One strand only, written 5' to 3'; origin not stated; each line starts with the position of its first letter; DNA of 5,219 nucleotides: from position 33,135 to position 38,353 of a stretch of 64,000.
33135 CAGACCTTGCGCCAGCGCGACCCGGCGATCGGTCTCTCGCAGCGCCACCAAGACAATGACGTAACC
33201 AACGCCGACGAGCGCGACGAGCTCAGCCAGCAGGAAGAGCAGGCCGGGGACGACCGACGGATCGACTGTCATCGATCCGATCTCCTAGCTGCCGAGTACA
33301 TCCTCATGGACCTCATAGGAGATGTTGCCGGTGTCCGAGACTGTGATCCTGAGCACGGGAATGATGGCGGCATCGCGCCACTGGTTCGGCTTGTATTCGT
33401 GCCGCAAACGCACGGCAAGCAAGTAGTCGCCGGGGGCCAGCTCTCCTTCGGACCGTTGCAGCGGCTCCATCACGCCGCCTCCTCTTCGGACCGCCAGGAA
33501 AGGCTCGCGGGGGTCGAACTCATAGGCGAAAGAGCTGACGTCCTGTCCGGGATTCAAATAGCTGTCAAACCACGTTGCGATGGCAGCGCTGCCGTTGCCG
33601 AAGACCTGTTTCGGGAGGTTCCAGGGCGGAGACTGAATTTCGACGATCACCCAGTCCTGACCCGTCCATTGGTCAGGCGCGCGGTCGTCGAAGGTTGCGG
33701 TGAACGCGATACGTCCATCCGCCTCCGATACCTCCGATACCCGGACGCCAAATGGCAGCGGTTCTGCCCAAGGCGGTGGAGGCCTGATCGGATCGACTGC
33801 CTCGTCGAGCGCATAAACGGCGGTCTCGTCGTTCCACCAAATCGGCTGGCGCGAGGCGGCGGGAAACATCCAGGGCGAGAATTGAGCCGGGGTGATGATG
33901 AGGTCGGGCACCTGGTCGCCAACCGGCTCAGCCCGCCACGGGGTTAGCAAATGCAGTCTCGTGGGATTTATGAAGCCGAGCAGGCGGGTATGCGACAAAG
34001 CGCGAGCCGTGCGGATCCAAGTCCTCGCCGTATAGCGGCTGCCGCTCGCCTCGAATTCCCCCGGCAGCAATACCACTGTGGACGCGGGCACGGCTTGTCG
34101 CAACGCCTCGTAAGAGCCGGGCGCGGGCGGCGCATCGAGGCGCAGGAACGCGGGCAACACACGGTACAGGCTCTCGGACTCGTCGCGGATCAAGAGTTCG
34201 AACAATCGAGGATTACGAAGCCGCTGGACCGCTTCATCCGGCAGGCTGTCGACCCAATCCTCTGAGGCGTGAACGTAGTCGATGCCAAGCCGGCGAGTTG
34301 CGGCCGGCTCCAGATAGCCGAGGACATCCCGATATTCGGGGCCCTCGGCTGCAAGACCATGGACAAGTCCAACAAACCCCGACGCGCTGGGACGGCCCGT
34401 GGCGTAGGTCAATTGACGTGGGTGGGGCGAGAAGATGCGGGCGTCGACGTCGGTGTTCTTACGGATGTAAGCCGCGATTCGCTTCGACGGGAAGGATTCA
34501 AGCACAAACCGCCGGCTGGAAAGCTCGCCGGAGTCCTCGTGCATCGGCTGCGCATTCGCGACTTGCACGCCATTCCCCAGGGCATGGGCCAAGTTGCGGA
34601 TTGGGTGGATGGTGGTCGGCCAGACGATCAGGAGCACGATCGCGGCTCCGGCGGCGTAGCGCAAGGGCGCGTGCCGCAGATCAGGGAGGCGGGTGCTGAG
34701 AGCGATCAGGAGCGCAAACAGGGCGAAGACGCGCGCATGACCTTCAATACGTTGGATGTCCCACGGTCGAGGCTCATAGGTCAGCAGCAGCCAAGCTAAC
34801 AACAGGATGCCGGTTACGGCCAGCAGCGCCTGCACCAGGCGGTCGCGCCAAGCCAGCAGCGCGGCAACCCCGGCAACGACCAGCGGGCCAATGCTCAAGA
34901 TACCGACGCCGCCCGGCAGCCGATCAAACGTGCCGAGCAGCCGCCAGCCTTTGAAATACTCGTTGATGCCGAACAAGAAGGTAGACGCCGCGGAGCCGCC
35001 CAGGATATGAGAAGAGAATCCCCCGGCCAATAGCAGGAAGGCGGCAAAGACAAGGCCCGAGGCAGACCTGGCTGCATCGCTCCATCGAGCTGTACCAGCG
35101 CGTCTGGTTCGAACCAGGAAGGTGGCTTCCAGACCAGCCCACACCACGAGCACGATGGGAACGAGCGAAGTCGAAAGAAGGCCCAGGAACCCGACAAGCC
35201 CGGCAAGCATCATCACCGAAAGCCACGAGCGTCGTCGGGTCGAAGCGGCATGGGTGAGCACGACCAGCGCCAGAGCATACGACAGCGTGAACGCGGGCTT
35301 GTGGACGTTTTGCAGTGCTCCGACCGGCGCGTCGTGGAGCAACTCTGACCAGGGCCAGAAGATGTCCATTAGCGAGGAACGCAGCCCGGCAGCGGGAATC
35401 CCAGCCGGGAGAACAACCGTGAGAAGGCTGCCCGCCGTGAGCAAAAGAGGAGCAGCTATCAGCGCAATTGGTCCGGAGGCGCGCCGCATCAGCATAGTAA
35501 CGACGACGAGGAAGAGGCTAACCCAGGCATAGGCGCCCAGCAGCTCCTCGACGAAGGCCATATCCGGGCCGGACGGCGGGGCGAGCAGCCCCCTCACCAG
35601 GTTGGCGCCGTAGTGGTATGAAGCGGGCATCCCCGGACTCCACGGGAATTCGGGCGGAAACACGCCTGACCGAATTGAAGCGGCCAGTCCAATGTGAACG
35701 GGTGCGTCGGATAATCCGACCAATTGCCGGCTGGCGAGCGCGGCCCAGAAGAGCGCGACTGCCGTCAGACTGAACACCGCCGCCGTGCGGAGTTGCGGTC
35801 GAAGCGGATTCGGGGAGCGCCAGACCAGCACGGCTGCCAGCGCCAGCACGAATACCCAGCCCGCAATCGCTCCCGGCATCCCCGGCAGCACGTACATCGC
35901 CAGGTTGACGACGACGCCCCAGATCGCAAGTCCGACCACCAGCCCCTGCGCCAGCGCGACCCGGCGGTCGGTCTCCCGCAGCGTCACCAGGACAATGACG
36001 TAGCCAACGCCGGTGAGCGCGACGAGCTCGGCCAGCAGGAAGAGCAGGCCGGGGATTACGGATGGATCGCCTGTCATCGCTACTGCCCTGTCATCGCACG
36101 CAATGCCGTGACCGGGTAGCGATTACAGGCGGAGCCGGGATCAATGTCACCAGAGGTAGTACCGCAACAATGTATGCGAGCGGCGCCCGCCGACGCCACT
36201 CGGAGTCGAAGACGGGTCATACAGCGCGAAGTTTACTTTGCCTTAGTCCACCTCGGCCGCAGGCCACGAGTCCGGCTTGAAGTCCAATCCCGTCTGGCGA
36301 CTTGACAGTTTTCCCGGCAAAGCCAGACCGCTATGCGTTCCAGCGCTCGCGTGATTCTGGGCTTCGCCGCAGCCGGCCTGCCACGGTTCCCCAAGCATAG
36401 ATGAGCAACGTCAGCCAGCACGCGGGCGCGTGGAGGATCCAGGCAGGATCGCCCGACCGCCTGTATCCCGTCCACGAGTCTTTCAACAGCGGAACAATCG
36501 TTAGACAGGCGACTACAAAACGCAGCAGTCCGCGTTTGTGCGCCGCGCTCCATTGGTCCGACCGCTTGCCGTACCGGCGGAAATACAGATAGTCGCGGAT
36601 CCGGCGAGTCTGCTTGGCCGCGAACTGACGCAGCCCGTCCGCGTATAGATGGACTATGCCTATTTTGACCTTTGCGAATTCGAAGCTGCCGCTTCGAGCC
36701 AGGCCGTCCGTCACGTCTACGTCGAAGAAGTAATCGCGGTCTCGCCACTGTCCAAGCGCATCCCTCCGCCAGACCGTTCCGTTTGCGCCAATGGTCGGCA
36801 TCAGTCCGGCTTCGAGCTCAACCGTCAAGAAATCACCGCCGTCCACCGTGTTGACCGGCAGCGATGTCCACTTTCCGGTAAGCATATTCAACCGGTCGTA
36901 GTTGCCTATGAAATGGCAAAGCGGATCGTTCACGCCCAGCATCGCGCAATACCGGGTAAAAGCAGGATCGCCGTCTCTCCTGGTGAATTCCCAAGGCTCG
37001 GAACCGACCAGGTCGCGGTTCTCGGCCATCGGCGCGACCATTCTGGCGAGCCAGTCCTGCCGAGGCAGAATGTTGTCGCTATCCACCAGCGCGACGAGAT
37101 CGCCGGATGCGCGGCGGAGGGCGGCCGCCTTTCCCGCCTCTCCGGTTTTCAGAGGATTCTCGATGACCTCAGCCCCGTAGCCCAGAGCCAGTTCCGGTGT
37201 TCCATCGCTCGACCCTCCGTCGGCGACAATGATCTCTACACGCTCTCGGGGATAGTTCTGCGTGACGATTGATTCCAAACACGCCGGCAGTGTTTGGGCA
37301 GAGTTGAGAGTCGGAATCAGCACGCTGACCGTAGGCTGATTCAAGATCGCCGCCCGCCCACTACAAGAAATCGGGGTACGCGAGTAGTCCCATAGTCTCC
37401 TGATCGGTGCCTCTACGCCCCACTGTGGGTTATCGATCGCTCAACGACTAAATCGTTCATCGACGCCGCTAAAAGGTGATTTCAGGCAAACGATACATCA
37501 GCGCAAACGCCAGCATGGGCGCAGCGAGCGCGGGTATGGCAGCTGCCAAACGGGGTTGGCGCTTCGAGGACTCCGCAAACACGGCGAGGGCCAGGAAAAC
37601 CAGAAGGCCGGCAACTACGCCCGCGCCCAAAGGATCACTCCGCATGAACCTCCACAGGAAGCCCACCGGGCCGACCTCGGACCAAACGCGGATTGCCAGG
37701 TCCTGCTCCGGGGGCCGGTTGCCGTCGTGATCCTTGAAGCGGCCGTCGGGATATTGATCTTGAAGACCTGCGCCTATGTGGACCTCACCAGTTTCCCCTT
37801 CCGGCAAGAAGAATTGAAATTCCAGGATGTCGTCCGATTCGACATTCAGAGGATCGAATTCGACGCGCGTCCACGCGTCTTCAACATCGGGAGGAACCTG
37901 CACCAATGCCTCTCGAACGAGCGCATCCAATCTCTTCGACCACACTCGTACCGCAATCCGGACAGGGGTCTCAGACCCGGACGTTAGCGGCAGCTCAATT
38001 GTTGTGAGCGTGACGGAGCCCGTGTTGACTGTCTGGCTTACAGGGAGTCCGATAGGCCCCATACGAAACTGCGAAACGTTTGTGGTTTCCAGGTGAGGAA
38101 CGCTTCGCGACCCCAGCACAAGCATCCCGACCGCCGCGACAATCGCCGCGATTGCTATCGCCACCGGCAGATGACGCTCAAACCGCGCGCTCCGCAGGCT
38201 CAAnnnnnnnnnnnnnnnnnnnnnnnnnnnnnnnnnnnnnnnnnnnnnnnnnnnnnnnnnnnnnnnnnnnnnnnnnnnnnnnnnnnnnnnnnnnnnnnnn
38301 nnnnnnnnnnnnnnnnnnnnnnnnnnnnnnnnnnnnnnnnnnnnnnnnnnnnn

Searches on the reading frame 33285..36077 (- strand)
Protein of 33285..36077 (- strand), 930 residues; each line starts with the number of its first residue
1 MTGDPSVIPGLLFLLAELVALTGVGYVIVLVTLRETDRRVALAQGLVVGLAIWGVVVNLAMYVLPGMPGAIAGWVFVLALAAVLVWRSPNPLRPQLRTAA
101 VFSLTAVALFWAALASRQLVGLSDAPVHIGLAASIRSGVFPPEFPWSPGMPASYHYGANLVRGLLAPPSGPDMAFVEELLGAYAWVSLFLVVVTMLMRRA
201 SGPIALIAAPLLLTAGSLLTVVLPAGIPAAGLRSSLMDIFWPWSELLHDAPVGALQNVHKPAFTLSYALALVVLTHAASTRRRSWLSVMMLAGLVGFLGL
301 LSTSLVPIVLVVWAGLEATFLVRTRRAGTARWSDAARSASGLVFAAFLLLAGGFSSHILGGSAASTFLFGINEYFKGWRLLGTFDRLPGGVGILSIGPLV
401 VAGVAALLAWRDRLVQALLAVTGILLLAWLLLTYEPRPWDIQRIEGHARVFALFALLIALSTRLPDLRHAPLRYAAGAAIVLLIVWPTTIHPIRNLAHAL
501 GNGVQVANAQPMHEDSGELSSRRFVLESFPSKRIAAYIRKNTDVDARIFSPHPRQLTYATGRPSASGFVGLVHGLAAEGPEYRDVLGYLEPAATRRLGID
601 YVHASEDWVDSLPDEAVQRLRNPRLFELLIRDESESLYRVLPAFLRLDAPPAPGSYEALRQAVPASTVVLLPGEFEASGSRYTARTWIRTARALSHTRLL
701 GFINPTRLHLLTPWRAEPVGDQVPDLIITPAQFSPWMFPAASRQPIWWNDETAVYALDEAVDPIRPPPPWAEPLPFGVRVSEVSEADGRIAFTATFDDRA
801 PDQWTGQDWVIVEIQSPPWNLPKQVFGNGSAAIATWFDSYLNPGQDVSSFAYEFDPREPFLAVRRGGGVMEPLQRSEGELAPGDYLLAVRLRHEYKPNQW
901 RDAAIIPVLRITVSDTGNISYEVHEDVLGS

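Call 12: search_protein_families(library=pfam, proteins=[window:33285-36077:-], max_evalue=0.01)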
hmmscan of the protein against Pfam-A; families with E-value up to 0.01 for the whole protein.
window:33285-36077:- (930 aa): 2 families
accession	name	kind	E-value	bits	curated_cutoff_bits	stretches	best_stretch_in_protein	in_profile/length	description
PF10060.15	DUF2298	-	0.0016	18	27.8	1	64-220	16-186/488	Uncharacterized membrane protein (DUF2298)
PF15366.11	DUF4597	-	0.005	17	26.5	1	722-763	22-62/63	Domain of unknown function (DUF4597)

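Call 31: search_protein_families(library=ncbifam, proteins=[window:33285-36077:-], max_evalue=0.1)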
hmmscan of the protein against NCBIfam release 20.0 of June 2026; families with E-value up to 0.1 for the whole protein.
window:33285-36077:- (930 aa): 1 family
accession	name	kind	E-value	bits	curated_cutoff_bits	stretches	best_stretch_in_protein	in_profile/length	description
TIGR03662.1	Chlor_Arch_YYY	subfamily_domain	0.0026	16.5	300.25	1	14-185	8-185/727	chlor_Arch_YYY domain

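Call 54: search_protein_families(library=pfam, proteins=[window:33285-36077:-], max_evalue=5)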
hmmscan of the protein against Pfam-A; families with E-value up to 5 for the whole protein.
window:33285-36077:- (930 aa): 2 families
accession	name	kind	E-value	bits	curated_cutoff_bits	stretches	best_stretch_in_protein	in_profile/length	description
PF10060.15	DUF2298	-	0.0016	18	27.8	1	64-220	16-186/488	Uncharacterized membrane protein (DUF2298)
PF15366.11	DUF4597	-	0.005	17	26.5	1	722-763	22-62/63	Domain of unknown function (DUF4597)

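Call 80: search_solved_structures(query=A6, max_evalue=10)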
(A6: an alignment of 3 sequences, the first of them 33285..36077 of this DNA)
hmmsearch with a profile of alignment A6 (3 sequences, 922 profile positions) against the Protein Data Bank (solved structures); distinct sequences matched with E-value up to 10: 1.
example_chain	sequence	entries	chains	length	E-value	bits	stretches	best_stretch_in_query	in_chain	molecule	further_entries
3kzg_A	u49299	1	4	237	2.6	9.1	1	135-223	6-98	Arginine 3rd transport system periplasmic binding protein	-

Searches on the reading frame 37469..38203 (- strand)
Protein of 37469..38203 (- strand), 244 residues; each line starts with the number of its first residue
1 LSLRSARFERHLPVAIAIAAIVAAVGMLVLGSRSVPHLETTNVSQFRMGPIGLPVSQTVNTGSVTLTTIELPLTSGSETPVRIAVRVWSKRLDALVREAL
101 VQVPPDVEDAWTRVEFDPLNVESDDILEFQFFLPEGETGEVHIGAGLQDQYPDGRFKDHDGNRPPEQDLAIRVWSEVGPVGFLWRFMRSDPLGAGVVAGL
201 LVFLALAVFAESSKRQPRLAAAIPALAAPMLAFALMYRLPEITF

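Call 9: search_protein_families(library=pfam, proteins=[window:37469-38203:-], max_evalue=1)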
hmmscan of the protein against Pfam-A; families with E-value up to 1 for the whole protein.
window:37469-38203:- (244 aa): 0 families

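Call 17: find_homologous_proteins(query=window:37469-38203:-, max_evalue=0.01)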
Query window:37469-38203:- (244 aa): 15 proteins with E <= 0.01 among 6341 candidates.
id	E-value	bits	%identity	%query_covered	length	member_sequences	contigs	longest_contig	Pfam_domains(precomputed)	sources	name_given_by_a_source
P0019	5.5e-148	509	95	100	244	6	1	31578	-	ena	-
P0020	1.6e-122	426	79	100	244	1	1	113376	-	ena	-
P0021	6.3e-120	417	78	100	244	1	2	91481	-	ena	-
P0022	2.1e-117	409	77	100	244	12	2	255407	-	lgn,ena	-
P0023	5.7e-114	397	75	100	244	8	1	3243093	-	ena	-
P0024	3.7e-100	352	69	100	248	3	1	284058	-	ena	-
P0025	4.8e-80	286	57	100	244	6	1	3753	-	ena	-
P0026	6.2e-78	280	86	59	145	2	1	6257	-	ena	-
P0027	1.6e-72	262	75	64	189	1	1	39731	-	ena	-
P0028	3.5e-70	254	60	81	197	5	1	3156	-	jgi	jgi:hypothetical protein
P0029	4.5e-67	244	51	89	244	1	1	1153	-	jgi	-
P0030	6.0e-65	237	50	95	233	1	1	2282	-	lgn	-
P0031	1.4e-58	216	63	66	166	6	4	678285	-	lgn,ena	-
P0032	1.8e-50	190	64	61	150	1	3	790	-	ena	-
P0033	1.9e-31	127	69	32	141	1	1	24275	-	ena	-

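Call 31: search_protein_families(library=ncbifam, proteins=[window:37469-38203:-], max_evalue=0.1)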
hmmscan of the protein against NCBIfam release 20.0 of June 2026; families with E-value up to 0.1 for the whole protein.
window:37469-38203:- (244 aa): 0 families

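Call 57: predict_structure(alignment_id=A2)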
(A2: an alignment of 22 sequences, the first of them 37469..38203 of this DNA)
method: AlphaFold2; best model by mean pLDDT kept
length: 244 residues; sequences in the alignment: 22
mean_pLDDT: 74.8   pTM: 0.60
mean pLDDT of the five models: 74.8, 74.6, 73.7, 69.9, 67.0
residues with pLDDT >= 90: 25; 70-90: 153; 50-70: 38; < 50: 28
segments of 3 or more residues with pLDDT < 50: 42-46, 147-166, 242-244
pLDDT, mean of each block of 10 residues (from residue 1): 60 82 83 69 51 74 83 87 91 91 87 88 84 85 59 39 48 81 77 81 81 68 77 82 43
secondary structure, 60 per line:
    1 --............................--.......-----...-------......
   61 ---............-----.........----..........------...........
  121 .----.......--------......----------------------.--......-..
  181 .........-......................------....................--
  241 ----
elements in order: H3-30 E33-39 E45-47 E55-60 E64-75 E81-89 E94-103 E110-121 E126-132 E141-146 E172-177 H179-189 H191-212 H219-238

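Call 60: find_encoding_contigs(protein=P0022, flank=10000, max_places=2)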
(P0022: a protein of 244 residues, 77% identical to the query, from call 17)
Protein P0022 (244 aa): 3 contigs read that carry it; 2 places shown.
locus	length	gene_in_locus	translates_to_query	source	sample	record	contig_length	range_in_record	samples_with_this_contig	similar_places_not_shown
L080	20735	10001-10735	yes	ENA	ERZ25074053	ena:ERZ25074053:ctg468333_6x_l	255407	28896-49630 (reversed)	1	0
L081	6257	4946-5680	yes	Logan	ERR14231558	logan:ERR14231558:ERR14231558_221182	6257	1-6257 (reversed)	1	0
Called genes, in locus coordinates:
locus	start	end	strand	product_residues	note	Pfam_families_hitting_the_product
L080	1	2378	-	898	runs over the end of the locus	-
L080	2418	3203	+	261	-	-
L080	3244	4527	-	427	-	-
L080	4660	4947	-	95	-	-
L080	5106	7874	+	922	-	-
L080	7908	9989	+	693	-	-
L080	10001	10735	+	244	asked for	-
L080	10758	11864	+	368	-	PF13641:Glyco_tranf_2_3, PF00535:Glycos_transf_2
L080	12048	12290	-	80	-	-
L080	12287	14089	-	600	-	PF02538:Hydantoinase_B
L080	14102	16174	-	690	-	PF05378:Hydant_A_N, PF01968:Hydantoinase_A, PF19278:Hydant_A_C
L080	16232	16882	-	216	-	PF02311:AraC_binding (weak), PF07883:Cupin_2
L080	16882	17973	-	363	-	PF01408:GFO_IDH_MocA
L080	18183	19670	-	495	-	PF00884:Sulfatase, PF01663:Phosphodiest (weak), PF16347:SGSH_C (weak)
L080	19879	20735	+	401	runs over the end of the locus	PF24316:Tli3 (faint), PF21471:Reelin_subrepeat-B (faint), PF02012:BNR (faint), PF13088:BNR_2 (weak)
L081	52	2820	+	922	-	-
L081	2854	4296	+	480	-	-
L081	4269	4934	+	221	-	-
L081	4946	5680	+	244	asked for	-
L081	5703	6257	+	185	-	?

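Call 82: find_related_loci(query=A2, collection=metagenome_contigs, flank=8000)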
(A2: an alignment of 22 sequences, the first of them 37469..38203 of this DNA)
Query A2 (244 aa) in metagenome_contigs; peptide patterns used: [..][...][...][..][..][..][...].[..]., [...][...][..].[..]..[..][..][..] (x = any residue, [..] = any of these).
400 stretches matched a pattern; 3 encode a relative of the query (tblastn E <= 1e-3); 3 distinct loci.
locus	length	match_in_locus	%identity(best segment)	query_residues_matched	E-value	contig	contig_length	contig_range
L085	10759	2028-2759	59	1-244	4e-86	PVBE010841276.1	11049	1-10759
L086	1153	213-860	51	29-244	7e-69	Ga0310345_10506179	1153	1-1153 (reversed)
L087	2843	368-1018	22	19-234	2e-6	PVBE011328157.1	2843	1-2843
